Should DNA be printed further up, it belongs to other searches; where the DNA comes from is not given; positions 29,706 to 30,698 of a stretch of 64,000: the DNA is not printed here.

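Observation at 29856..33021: Three paralogous XRE-HTH proteins sharing an uncharacterised C-terminal domain, clustered with small ORFs and the CDPS-like gene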

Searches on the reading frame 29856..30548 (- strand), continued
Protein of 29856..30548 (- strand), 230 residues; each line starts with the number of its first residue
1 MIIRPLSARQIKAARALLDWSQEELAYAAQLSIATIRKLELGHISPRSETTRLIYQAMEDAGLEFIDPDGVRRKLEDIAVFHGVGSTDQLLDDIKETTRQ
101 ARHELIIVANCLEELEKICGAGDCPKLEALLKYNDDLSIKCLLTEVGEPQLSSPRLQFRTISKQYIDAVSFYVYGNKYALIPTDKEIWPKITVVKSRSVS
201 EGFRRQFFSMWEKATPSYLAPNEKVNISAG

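Call 23: find_related_loci(query=A2, collection=genome_contigs, flank=10000)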
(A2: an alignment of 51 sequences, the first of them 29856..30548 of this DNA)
Query A2 (230 aa) in genome_contigs; peptide patterns used: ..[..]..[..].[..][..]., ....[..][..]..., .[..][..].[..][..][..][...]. (x = any residue, [..] = any of these).
598 stretches matched a pattern (row limit reached: there are more); 535 encode a relative of the query (tblastn E <= 1e-3); the best 80 are kept; 78 distinct loci.
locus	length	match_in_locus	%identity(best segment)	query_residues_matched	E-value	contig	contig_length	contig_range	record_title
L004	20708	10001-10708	80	1-229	1e-124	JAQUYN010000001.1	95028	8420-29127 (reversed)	MAG: Alphaproteobacteria bacterium isolate STD2_238 NODE_700_length_95028_cov_3.896650_Sandtown_D2, whole genome shotgun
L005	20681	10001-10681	72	1-227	2e-109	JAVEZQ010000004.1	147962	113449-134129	MAG: Alphaproteobacteria bacterium isolate BF4_69 NODE_239_length_147962_cov_15.098610_Biofilm4, whole genome shotgun se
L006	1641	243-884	49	2-215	6e-70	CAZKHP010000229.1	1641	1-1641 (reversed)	MAG TPA_asm: uncultured Staphylococcaceae bacterium isolate SRP089250_co1_178 genome assembly, contig: NODE_184430_lengt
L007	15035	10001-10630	47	6-216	9e-62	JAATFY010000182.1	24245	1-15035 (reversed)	MAG: Rhodospirillales bacterium isolate bin_270 k141_16816691, whole genome shotgun sequence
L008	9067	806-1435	50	6-216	3e-60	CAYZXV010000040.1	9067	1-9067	MAG TPA_asm: uncultured Rhodospirillaceae bacterium isolate binchicken_co245_130 genome assembly, contig: NODE_9411_leng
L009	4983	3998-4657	46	6-226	5e-60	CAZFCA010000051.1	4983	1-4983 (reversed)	MAG TPA_asm: uncultured Rhodospirillaceae bacterium isolate SRP192927_co4_464 genome assembly, contig: NODE_48196_length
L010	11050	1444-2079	49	6-216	8e-60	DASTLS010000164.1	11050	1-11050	MAG TPA_asm: Alphaproteobacteria bacterium isolate SMAG_U3123 k141_782281, whole genome shotgun sequence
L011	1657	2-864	45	6-216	1e-60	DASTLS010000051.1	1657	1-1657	MAG TPA_asm: Alphaproteobacteria bacterium isolate SMAG_U3123 k141_669750, whole genome shotgun sequence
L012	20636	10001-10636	46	6-216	1e-57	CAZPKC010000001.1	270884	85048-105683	MAG TPA_asm: uncultured Rhodospirillaceae bacterium isolate binchicken_co3_43 genome assembly, contig: NODE_36_length_27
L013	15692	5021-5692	45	1-224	1e-56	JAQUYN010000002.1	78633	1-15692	MAG: Alphaproteobacteria bacterium isolate STD2_238 NODE_1017_length_78633_cov_3.778335_Sandtown_D2, whole genome shotgu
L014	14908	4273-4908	44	6-216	4e-56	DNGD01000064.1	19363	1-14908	MAG TPA_asm: Rhodospirillaceae bacterium isolate UBA8914 contig_117932, whole genome shotgun sequence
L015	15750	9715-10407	43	1-230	4e-56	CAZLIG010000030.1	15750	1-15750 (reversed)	MAG TPA_asm: uncultured Rhodospirillaceae bacterium isolate SRP192927_co3_180 genome assembly, contig: NODE_8467_length_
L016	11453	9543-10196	43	1-219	3e-53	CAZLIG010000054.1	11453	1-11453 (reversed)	MAG TPA_asm: uncultured Rhodospirillaceae bacterium isolate SRP192927_co3_180 genome assembly, contig: NODE_14049_length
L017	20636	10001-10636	43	6-218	5e-52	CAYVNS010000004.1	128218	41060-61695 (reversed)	MAG TPA_asm: uncultured Rhodospirillaceae bacterium isolate SRP192927_co3_77 genome assembly, contig: NODE_139_length_12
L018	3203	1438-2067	46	1-214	3e-51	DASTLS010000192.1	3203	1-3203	MAG TPA_asm: Alphaproteobacteria bacterium isolate SMAG_U3123 k141_221685, whole genome shotgun sequence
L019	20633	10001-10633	41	5-219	1e-50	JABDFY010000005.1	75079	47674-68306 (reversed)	MAG: Alphaproteobacteria bacterium isolate BWOrgControl_Nextera19_MAG3 3300020995.a:Ga0206811_1007, whole genome shotgun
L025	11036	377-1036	39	2-219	2e-46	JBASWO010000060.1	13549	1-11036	MAG: Alphaproteobacteria bacterium isolate MFD03231_ilm_asm_bin56 k127_40152, whole genome shotgun sequence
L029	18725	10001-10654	38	3-221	6e-43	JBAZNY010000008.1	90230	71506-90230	MAG: Bdellovibrionales bacterium isolate SO_2017_LW4_81 scaffold_781_c1_LW137-91_2017, whole genome shotgun sequence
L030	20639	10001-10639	36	3-224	8e-43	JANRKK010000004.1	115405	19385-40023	MAG: Alphaproteobacteria bacterium isolate bins.322 k141_2352969, whole genome shotgun sequence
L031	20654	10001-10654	38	3-221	3e-42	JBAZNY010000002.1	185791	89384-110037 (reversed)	MAG: Bdellovibrionales bacterium isolate SO_2017_LW4_81 scaffold_250_c1_LW137-91_2017, whole genome shotgun sequence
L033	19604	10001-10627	43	6-215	8e-55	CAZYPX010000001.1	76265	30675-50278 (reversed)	MAG TPA_asm: uncultured Rhodospirillaceae bacterium isolate binchicken_co168_333 genome assembly, contig: NODE_482_lengt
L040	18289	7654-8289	47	6-216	9e-56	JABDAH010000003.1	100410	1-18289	MAG: Alphaproteobacteria bacterium isolate BWOrgHeat_Nextera32_MAG2 3300020642.a:Ga0206916_1004, whole genome shotgun se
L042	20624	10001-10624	33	3-214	2e-28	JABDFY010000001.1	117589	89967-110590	MAG: Alphaproteobacteria bacterium isolate BWOrgControl_Nextera19_MAG3 3300020995.a:Ga0206811_1001, whole genome shotgun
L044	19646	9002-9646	33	6-217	1e-27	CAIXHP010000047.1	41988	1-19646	MAG: uncultured proteobacterium isolate I2_bin-116 genome assembly, contig: bin-116:47/70, whole genome shotgun sequence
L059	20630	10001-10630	30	3-215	9e-24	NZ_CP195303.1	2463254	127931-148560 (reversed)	Micavibrio aeruginosavorus strain HCB189 chromosome, complete genome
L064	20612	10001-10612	31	10-213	3e-23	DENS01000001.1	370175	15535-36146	MAG TPA_asm: Micavibrio sp. UBA2638 UBA2638_contig_6206, whole genome shotgun sequence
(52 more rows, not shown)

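Call 30: search_protein_families(library=pfam, proteins=[L005:4432-5529:-, L019:7765-8586:-, L025:1470-2525:-, L029:7644-8585:-, L030:7620-8582:-, L031:7814-8491:-, L033:3934-5760:-, L007:8172-8951:+, L040:5235-6194:+, L042:10659-11720:+], max_evalue=0.001)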
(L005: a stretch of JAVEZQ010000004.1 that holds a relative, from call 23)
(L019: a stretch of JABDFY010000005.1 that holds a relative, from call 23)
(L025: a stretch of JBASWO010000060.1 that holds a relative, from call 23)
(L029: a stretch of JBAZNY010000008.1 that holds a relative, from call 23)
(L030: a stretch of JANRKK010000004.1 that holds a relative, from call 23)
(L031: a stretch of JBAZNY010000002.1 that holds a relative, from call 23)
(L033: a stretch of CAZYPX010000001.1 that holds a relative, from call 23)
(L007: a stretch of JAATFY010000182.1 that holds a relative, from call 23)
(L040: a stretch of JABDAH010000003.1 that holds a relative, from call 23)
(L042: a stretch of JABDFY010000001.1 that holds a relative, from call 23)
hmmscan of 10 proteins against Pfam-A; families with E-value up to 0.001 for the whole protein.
L005:4432-5529:- (365 aa): 1 family
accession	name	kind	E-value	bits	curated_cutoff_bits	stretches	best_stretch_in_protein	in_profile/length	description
PF09924.15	LPG_synthase_C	-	2e-09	37.4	27.5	1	172-328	106-256/298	Phosphatidylglycerol lysyltransferase, C-terminal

L019:7765-8586:- (273 aa): 3 families
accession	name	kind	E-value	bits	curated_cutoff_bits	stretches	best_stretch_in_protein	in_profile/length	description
PF13847.12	Methyltransf_31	-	9.4e-05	22.6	27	1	63-131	9-80/145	Methyltransferase domain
PF05175.20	MTS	-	0.00046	20.3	23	1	52-135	27-108/170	Methyltransferase small domain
PF13649.12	Methyltransf_25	-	0.00049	21.2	27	0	63-132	3-71/97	Methyltransferase domain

L025:1470-2525:- (351 aa): 1 family
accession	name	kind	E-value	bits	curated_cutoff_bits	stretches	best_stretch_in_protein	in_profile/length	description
PF09924.15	LPG_synthase_C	-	3e-08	33.5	27.5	1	168-321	110-257/298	Phosphatidylglycerol lysyltransferase, C-terminal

L029:7644-8585:- (313 aa): 1 family
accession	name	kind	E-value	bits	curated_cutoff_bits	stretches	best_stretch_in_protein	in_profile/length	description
PF10017.15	Methyltransf_33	-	2.5e-24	86.3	23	1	48-306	29-295/304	Histidine-specific methyltransferase, SAM-dependent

L030:7620-8582:- (320 aa): 0 families

L031:7814-8491:- (225 aa): 4 families
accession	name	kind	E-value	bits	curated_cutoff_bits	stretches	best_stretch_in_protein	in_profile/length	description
PF00583.31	Acetyltransf_1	-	2.3e-14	54.1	20.7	1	51-147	12-106/116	Acetyltransferase (GNAT) family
PF13508.13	Acetyltransf_7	-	8.6e-06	26.5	27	1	73-140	3-66/84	Acetyltransferase (GNAT) domain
PF13302.13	Acetyltransf_3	-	4.8e-05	24.5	25.4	1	19-158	3-138/138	Acetyltransferase (GNAT) domain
PF13673.13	Acetyltransf_10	-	0.00018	21.9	23.6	1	57-168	16-118/128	Acetyltransferase (GNAT) domain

L033:3934-5760:- (608 aa): 5 families
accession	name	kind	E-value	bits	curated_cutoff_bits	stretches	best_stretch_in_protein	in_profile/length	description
PF00733.27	Asn_synthase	-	9.8e-71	239.7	21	1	239-588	1-354/354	Asparagine synthase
PF13537.11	GATase_7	-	5.4e-30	104.4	25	1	46-164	2-121/123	Glutamine amidotransferase domain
PF13522.11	GATase_6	-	1e-23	84.2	27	1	30-160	1-130/130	Glutamine amidotransferase domain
PF06508.19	QueC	-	1.6e-05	24.9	22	1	258-318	2-61/210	Queuosine biosynthesis protein QueC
PF24167.1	DUF7411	-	0.00052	20.1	28.7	1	256-337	1-77/194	Family of unknown function (DUF7411)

L007:8172-8951:+ (259 aa): 7 families
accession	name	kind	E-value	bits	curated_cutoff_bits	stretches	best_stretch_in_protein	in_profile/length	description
PF13649.12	Methyltransf_25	-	4.9e-13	50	27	1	59-159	2-97/97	Methyltransferase domain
PF08241.18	Methyltransf_11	-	1.8e-11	44.9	21.2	1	60-163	2-95/95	Methyltransferase domain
PF08242.18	Methyltransf_12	-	9.9e-09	36.3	30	1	60-161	2-98/98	Methyltransferase domain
PF05724.17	TPMT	-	1.8e-06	28.3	26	1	16-158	3-148/218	Thiopurine S-methyltransferase (TPMT)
PF13847.12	Methyltransf_31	-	3.3e-06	27.3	27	1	58-139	7-87/145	Methyltransferase domain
PF13489.12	Methyltransf_23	-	3.5e-05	24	27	1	45-163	13-116/164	Methyltransferase domain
PF03848.20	TehB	-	0.00032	20.6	20.4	1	59-172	35-142/193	Tellurite resistance protein TehB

L040:5235-6194:+ (319 aa): 3 families
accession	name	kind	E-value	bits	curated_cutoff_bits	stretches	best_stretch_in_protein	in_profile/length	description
PF13302.13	Acetyltransf_3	-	4.4e-17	63.5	25.4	1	75-218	1-138/138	Acetyltransferase (GNAT) domain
PF00583.31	Acetyltransf_1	-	2.9e-09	37.6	20.7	1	130-217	31-116/116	Acetyltransferase (GNAT) family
PF13420.13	Acetyltransf_4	-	8.1e-05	23.1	24.3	1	133-223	50-140/155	Acetyltransferase (GNAT) domain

L042:10659-11720:+ (353 aa): 1 family
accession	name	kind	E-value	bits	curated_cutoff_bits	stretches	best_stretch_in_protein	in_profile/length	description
PF09924.15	LPG_synthase_C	-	2.1e-12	47.2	27.5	1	169-312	107-246/298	Phosphatidylglycerol lysyltransferase, C-terminal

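Call 50: search_dna_similar(query=window:29856-30548:-, collection=plasmids, mode=protein, max_evalue=0.001, max_rows=15)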
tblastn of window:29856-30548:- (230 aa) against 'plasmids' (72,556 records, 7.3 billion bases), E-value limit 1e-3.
Records with a match: 335; places in all: 359; records where one place covers at least 80% of the query: 0.
Best place of each record, by identity: <60% 335.
By first word of the organism name: Rhizobium 126; Sinorhizobium 94; Mesorhizobium 16; Agrobacterium 13; Methylobacterium 9; Ensifer 8; Azospirillum 8; Roseomonas 7; Bradyrhizobium 7; Aminobacter 7; and 24 more.
By predicted mobility (MOB-suite, as given by PLSDB): non-mobilizable 140; mobilizable 98; conjugative 97.
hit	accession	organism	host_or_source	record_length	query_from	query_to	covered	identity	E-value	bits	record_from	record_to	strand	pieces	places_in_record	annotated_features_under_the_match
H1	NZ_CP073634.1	Methylorubrum extorquens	cell culture,Oil-contaminated soil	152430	6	104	43%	39.3%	8e-6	54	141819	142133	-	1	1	PAS domain-containing protein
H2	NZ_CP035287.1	Paracoccus versutus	whole organism,soil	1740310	6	120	50%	32.2%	3e-5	52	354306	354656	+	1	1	none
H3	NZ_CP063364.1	Xanthobacter dioxanivorans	pure culture,active sludge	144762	1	70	30%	50.0%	5e-10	66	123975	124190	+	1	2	helix-turn-helix domain-containing protein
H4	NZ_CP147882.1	Roseomonas mucosa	cell culture,Styx glacier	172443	1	74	32%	46.1%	8e-7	56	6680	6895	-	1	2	helix-turn-helix domain-containing protein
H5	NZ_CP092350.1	Rhizobium sp. C104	Cell culture,nodule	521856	2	70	30%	46.4%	1e-8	62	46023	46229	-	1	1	helix-turn-helix transcriptional regulator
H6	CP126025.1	Bradyrhizobium japonicum USDA 135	Glycine max,soybean,root nodule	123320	8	75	30%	46.5%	4e-6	54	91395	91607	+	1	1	transcriptional regulator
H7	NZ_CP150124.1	Bradyrhizobium ottawaense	-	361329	8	75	30%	46.5%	4e-6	54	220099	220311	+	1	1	transcriptional regulator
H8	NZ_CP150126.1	Bradyrhizobium ottawaense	Glycine max cv. AC Orford,cell ...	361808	8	75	30%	46.5%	4e-6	54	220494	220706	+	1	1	transcriptional regulator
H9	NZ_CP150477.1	Bradyrhizobium ottawaense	Glycine max cv. AC Orford,cell culture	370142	8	75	30%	46.5%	4e-6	54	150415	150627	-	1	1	transcriptional regulator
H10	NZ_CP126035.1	Bradyrhizobium elkanii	Glycine max,soybean,root nodule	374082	8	75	30%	46.5%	4e-6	54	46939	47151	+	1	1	transcriptional regulator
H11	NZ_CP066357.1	Bradyrhizobium elkanii USDA 76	Glycine max,DNA isolated from pure ...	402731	8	75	30%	46.5%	4e-6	54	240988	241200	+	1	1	transcriptional regulator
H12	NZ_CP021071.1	Mesorhizobium sp. WSM1497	Biserrula pelecinus L.,cell ...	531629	3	70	30%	45.8%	2e-4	49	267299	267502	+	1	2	helix-turn-helix transcriptional regulator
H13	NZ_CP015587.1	Roseomonas gilardii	Purified bacterial strains from deep ...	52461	10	74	28%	47.8%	3e-6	55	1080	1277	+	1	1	helix-turn-helix domain-containing protein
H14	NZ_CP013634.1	Rhizobium sp. N324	Phaseolus vulgaris,Whole ...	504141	2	70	30%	44.9%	2e-7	58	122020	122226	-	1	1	helix-turn-helix transcriptional regulator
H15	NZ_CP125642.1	Rhizobium sp. BT03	Phaseolus vulgaris,Pure culture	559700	2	70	30%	44.9%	2e-7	58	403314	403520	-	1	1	helix-turn-helix transcriptional regulator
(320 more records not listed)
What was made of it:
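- Tried and rejected: Plasmid tblastn with par1: only the first 70-120 residues match; most hits (residues 1-75) are annotated as HTH-domain or transcriptional-regulator genes, chiefly on rhizobial plasmids, and there is no full-length relative (call 50).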

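Call 58: search_protein_families(library=pfam, proteins=[L059:10004-10663:+, L059:10677-11687:+, L001:6719-7330:+, L030:7620-8582:-, L044:9645-10829:+, L064:10658-11824:+], max_evalue=0.01)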
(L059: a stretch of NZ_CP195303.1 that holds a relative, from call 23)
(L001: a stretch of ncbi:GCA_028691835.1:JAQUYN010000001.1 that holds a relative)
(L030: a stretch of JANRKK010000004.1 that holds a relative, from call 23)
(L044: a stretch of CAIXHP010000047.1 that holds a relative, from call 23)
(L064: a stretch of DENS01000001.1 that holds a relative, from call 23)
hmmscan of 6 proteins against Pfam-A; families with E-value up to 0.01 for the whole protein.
L059:10004-10663:+ (219 aa): 4 families
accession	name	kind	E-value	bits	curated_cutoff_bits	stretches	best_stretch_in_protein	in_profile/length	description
PF01381.28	HTH_3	-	7e-08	32.8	23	1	12-55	5-48/55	Helix-turn-helix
PF12844.13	HTH_19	-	1.5e-05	25.3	30.2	1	8-54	4-50/64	Helix-turn-helix domain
PF13443.12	HTH_26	-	0.00029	21.5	22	0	16-55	10-50/63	Cro/C1-type HTH DNA-binding domain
PF13560.12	HTH_31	-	0.00034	21.3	27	1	7-49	5-48/64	Helix-turn-helix domain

L059:10677-11687:+ (336 aa): 1 family
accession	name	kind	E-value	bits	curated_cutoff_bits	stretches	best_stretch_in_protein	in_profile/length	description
PF10017.15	Methyltransf_33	-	1.4e-25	90.4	23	1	35-327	22-294/304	Histidine-specific methyltransferase, SAM-dependent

L001:6719-7330:+ (203 aa): 0 families

L030:7620-8582:- (320 aa): 0 families

L044:9645-10829:+ (394 aa): 3 families
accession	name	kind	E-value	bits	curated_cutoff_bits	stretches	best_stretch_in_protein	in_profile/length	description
PF02826.25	2-Hacid_dh_C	-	4.7e-45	153.6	25.1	1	147-317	14-178/178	D-isomer specific 2-hydroxyacid dehydrogenase, NAD binding domain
PF00389.36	2-Hacid_dh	-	1.1e-19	70.9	24.6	1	50-348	22-133/134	D-isomer specific 2-hydroxyacid dehydrogenase, catalytic domain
PF00291.31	PALP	-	0.0041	16.9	35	1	174-269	56-141/295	Pyridoxal-phosphate dependent enzyme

L064:10658-11824:+ (388 aa): 0 families

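Call 67: fold_search(model_id=the predicted structure, library=viral)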
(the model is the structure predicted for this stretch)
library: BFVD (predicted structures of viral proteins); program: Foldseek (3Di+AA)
matches with E <= 10: 1325; with E <= 0.001: 1
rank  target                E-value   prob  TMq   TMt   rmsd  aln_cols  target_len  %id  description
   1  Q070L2                2.1e-04  1.00  0.46  0.30   5.1       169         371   15  Palmitylated EEV envelope lipase [Nile crocodilepox virus (isolate Crocodylus niloticus/Zimbabwe/Ume/2001)]
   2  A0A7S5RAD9            1.3e-03  1.00  0.29  0.90   1.1        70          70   24  (no name in the UniProt tables at hand)
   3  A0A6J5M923            1.5e-03  1.00  0.26  0.44   7.1        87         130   23  HipB Predicted transcriptional regulators [uncultured Caudovirales phage]
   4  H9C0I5                1.7e-03  1.00  0.25  0.81   0.7        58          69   26  (no name in the UniProt tables at hand)
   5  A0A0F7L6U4            1.9e-03  1.00  0.23  0.65   4.4        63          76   28  HTH cro/C1-type domain-containing protein [uncultured marine virus]
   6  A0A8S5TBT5            2.0e-03  0.99  0.23  0.24  13.2       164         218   17  Helix-turn-helix domain protein [Myoviridae sp. ct89I2]
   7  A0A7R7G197            2.4e-03  1.00  0.23  0.62   2.6        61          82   26  (no name in the UniProt tables at hand)
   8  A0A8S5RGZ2            2.6e-03  1.00  0.24  0.56   5.0        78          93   19  HTH cro/C1-type domain-containing protein [virus sp. ctiha2]
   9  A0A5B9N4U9            2.7e-03  1.00  0.23  0.79   1.6        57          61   28  (no name in the UniProt tables at hand)
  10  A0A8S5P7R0            3.1e-03  1.00  0.23  0.29  10.0        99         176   25  Repressor protein CI [Siphoviridae sp. ctTwu10]
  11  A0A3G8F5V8            3.3e-03  1.00  0.23  0.62   3.0        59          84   29  (no name in the UniProt tables at hand)
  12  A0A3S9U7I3            3.9e-03  1.00  0.22  0.45   0.6        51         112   33  (no name in the UniProt tables at hand)
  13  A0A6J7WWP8            3.9e-03  0.96  0.22  0.22  14.3       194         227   13  TtrR Response regulator [uncultured Caudovirales phage]
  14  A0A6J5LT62            4.7e-03  1.00  0.23  0.90   1.2        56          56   27  HTH_XRE domain containing protein [uncultured Caudovirales phage]
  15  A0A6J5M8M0            4.7e-03  1.00  0.22  0.63   2.1        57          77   35  COG1476 Predicted transcriptional regulators [uncultured Caudovirales phage]
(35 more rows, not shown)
